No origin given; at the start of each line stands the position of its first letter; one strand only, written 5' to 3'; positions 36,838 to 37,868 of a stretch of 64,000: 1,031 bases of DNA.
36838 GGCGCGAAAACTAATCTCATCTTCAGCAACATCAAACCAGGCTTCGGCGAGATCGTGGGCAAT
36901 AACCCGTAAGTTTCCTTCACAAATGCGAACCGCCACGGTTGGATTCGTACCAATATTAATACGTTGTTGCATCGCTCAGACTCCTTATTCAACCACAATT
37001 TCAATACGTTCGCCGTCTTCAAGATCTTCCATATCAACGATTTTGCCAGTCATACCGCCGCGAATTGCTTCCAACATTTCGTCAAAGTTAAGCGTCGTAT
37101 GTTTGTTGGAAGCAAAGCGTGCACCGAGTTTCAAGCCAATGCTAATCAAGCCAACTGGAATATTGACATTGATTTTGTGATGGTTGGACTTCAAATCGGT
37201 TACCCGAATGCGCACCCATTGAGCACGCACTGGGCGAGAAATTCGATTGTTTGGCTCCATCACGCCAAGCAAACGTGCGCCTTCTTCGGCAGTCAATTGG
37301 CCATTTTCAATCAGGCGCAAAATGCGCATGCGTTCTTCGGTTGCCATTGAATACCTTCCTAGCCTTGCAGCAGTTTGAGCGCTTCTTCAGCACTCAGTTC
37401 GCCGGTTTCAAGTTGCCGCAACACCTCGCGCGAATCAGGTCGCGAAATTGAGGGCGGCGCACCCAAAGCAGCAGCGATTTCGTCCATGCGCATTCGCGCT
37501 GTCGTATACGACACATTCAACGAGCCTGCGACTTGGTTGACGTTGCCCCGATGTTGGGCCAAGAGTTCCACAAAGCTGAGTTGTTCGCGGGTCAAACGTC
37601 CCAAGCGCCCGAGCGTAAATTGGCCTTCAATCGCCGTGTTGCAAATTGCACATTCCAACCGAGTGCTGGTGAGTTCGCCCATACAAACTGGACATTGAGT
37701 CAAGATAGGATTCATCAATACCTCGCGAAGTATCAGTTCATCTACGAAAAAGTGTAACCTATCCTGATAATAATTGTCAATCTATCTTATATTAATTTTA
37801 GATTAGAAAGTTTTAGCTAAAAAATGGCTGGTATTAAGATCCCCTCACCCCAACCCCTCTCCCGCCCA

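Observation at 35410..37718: Three-gene module (DUF2089-like regulator, small protein, DUF4097-like beta-repeat protein) whose three products share the same roughly 20-aa peptide module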

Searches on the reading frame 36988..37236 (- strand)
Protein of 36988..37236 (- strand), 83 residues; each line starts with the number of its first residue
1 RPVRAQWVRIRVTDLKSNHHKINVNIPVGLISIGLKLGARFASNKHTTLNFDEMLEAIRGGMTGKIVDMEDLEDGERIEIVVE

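Call 46: find_homologous_proteins(query=A4, max_evalue=0.001)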
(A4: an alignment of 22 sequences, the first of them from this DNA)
Query A4 (22 sequences) (83 aa, profile of the alignment): 296 proteins with E <= 0.001 among 735 candidates; the best 120 are listed.
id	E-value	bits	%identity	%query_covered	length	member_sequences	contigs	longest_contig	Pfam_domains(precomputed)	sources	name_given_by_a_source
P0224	5.6e-28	115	34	93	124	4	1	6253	PF22746.2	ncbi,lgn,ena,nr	ncbi:MAG TPA: hypothetical protein ENK32_05620 [Anaerolineae bacterium]|nr:hypothetical protein [Ana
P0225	6.5e-28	114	34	93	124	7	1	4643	PF22746.2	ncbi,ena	-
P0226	7.6e-28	114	35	96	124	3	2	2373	PF22746.2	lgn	-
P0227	9.9e-28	114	51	95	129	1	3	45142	PF22746.2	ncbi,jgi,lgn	jgi:hypothetical protein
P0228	1.5e-27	113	54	100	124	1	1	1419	PF22746.2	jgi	jgi:hypothetical protein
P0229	1.5e-27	113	44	96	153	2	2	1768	PF22746.2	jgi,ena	jgi:hypothetical protein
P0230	1.6e-27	113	50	94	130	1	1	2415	PF22746.2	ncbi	-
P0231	1.9e-27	113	48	96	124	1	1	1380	PF22746.2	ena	-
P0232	2.0e-27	113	48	95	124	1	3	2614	PF22746.2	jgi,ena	-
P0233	2.5e-27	112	48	95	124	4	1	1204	PF22746.2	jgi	jgi:hypothetical protein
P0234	4.5e-27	112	51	95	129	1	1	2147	PF22746.2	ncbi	ncbi:MAG TPA: hypothetical protein VGK81_01350 [Anaerolineae bacterium]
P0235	4.5e-27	112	51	95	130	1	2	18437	PF22746.2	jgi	jgi:hypothetical protein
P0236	5.4e-27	111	51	95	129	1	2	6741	PF22746.2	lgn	-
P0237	6.1e-27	111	51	95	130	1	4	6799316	PF22746.2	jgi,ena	jgi:hypothetical protein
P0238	6.3e-27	111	51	95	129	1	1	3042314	PF22746.2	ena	-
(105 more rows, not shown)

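Call 57: search_protein_representatives(alignment_id=A5)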
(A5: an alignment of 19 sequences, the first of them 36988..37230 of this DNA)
Query: 19 sequences, 81 profile positions. Proteins with E-value up to 0.001 (for the whole library): 1918; up to 1e-10: 777; up to 1e-30: 2. The best 150 are listed.
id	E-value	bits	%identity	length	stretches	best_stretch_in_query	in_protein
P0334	4.1e-35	135.8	-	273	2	4-80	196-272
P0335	2.3e-31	123.8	-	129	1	3-81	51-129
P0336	2.2e-29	117.4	-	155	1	3-81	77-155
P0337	5.3e-29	116.2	-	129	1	3-81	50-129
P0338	1.3e-28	114.9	-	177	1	2-81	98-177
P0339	1.5e-28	114.7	-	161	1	2-81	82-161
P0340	1.7e-28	114.6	-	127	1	3-81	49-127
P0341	3.7e-28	113.4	-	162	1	3-81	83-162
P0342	4.0e-28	113.4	-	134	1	3-81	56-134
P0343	8.6e-28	112.3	-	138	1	2-81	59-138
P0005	1.2e-27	111.8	-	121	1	2-81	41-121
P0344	1.2e-27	111.8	-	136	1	2-81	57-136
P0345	1.4e-27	111.6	-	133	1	3-81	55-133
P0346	1.5e-27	111.5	-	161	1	3-81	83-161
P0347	1.6e-27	111.4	-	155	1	3-81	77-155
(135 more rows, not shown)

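Call 68: search_protein_families(library=pfam, alignment_id=A4, max_evalue=1)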
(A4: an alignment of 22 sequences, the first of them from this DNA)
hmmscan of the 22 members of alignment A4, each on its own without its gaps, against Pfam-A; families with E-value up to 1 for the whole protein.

A. member 1, seq(83 aa): 0 families

B. families by the number of members that match (of 22 scanned): 10 families
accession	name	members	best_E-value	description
PF04717.18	Phage_base_V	3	0.0053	Type VI secretion system/phage-baseplate injector OB domain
PF18289.6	HU-CCDC81_euk_2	1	0.015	CCDC81 eukaryotic HU domain 2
PF24800.1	DUF7702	1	0.027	Domain of unknown function (DUF7702)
PF13144.11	ChapFlgA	1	0.029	Chaperone for flagella basal body P-ring formation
PF05398.16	PufQ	1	0.055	PufQ cytochrome subunit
PF06345.17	Drf_DAD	1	0.074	DRF Autoregulatory Domain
PF00381.24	PTS-HPr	1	0.081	PTS HPr component phosphorylation site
PF19917.4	bpX1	1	0.098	MoxR-vWA-beta-propeller ternary system domain bpX1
PF23487.1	Ig_TMEM132_6th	1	0.16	TMEM132 sixth domain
PF01346.23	FKBP_N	1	0.19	Domain amino terminal to FKBP-type peptidyl-prolyl isomerase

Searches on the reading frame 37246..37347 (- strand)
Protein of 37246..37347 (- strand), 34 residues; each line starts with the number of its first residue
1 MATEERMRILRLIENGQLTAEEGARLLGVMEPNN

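Call 41: search_solved_structures(query=A3, max_evalue=5, show_alignments=3)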
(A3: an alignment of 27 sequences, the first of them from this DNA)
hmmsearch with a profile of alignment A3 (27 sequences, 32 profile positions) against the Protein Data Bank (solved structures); distinct sequences matched with E-value up to 5: 23.
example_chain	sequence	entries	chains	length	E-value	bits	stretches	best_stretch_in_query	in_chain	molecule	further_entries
8raj_B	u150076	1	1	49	0.0014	21.2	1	15-31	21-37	Trimethylamine monooxygenase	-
3dxn_A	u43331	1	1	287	0.061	15.9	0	8-18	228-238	Calmodulin-like domain protein kinase isoform 3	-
1y0u_A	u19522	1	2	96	0.11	15.1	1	3-17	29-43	arsenical resistance operon repressor, putative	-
3hzt_A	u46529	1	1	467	0.11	15.1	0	8-18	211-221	Calcium-dependent protein kinase 3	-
3tfz_A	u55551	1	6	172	0.34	13.5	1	16-31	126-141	Cyclase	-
7fct_A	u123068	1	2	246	0.36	13.4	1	10-20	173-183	Metal beta-lactamase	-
6lon_B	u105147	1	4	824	0.5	13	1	12-29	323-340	PFL2/glycerol dehydratase family glycyl radical enzyme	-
36ro_L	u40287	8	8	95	1.1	11.9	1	16-26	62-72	DNA-directed RNA polymerase subunit Rpo11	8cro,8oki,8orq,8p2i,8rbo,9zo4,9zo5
4jb3_A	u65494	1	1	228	1.2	11.7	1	12-23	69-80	Haloacid dehalogenase-like hydrolase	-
8a22_AB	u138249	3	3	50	1.3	11.6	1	7-17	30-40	bL34m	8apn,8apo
2fb6_A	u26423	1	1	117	1.3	11.6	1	4-17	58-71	conserved hypothetical protein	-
9d2s_A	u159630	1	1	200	1.4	11.6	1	5-17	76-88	L-threonine dehydratase biosynthetic IlvA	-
9d2r_A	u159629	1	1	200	1.4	11.6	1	5-17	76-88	L-threonine dehydratase biosynthetic IlvA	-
6vjr_A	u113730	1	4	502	1.4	11.5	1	2-16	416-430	Vinylacetyl-CoA Delta-isomerase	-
9irf_B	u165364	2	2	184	1.5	11.4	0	9-19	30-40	CRISPR-associated endonuclease Cas6f/Csy4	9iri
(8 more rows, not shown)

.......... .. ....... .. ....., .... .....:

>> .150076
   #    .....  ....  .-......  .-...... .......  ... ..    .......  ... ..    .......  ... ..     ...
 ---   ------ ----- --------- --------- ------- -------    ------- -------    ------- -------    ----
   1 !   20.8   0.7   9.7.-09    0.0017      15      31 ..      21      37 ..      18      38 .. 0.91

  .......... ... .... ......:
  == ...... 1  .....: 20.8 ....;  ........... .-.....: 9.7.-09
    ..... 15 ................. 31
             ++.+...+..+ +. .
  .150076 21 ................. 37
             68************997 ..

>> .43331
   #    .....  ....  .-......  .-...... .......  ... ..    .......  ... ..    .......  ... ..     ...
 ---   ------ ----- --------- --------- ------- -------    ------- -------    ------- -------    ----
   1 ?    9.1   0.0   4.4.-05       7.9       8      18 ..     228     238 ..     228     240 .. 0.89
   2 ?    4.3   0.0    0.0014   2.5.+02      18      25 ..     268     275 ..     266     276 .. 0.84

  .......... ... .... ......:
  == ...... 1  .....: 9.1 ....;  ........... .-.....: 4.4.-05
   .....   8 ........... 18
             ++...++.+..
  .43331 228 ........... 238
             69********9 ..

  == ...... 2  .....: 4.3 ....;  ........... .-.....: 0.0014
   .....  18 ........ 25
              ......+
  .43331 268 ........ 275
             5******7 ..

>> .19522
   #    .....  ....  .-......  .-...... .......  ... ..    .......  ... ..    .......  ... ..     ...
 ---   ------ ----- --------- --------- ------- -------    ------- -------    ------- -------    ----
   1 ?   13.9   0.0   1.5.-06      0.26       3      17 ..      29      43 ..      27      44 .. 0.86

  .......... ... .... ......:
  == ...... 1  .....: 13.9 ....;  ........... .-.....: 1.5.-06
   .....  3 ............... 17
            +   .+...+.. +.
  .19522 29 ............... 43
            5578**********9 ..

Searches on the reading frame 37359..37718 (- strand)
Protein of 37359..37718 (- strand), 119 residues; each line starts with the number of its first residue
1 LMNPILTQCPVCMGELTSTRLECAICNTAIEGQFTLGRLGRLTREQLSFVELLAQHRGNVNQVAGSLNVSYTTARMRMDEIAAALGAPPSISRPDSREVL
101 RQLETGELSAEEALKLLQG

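Call 3: search_protein_families(library=pfam, proteins=[window:37359-37718:-], max_evalue=1)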
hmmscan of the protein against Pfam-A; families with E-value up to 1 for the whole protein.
window:37359-37718:- (119 aa): 11 families
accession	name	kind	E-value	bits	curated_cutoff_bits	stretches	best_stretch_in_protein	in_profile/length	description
PF09862.15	DUF2089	-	3.8e-13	49.3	33.4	1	42-87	1-46/47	Domain of unknown function (DUF2089)-HTH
PF22747.2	Zn_ribbon_DUF2089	-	2.7e-10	40.6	27.6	1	9-38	1-30/32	DUF2089 zinc ribbon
PF13556.12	HTH_30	-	9.1e-05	22.6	27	1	51-90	6-45/59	PucR C-terminal helix-turn-helix domain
PF22746.1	SHOCT-like_DUF2089-C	-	0.00011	22.1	27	1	98-117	5-24/32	SHOCT-like domain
PF13542.12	HTH_Tnp_ISL3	-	0.0059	16.5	27.4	1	47-81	17-50/51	Helix-turn-helix domain of transposase family ISL3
PF02954.25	HTH_8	-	0.012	15.8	22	1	52-79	13-40/42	Bacterial regulatory protein, Fis family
PF13384.12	HTH_23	-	0.023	14.9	24.6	1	44-75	5-35/50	Homeodomain-like domain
PF17123.11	zf-RING_11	-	0.029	14.5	27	0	22-31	1-10/29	RING-like zinc finger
PF17915.7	zf_Rg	-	0.04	13.8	25.5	1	7-22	8-23/49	Reverse gyrase zinc finger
PF02609.21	Exonuc_VII_S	-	0.079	13.4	24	1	98-117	10-29/52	Exonuclease VII small subunit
PF25299.1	ZZ_ADA2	-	0.34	11.5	27.5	1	9-28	1-20/48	ADA2 ZZ-type zing finger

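Call 4: search_protein_families(library=ncbifam, proteins=[window:37359-37718:-], max_evalue=1)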
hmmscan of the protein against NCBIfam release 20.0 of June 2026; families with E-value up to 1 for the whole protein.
window:37359-37718:- (119 aa): 3 families
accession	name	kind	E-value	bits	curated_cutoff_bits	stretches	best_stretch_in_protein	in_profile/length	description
NF033550.5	transpos_ISL3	equivalog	0.0093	15.1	180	1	16-90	45-120/370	ISL3 family transposase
TIGR01280.1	xseB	equivalog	0.027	14.5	35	1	98-117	11-30/57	exodeoxyribonuclease VII small subunit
NF010669.0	PRK14066.1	equivalog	0.1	12.9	113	1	98-116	15-33/76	exodeoxyribonuclease VII small subunit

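Call 60: search_protein_families(library=padloc, proteins=[window:37359-37718:-], max_evalue=0.1)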
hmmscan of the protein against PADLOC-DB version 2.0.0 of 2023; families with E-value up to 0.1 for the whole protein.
window:37359-37718:- (119 aa): 1 family
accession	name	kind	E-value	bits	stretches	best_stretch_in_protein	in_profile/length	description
PDLC03862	LmuB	-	0.0041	13.5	1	7-56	331-354/643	-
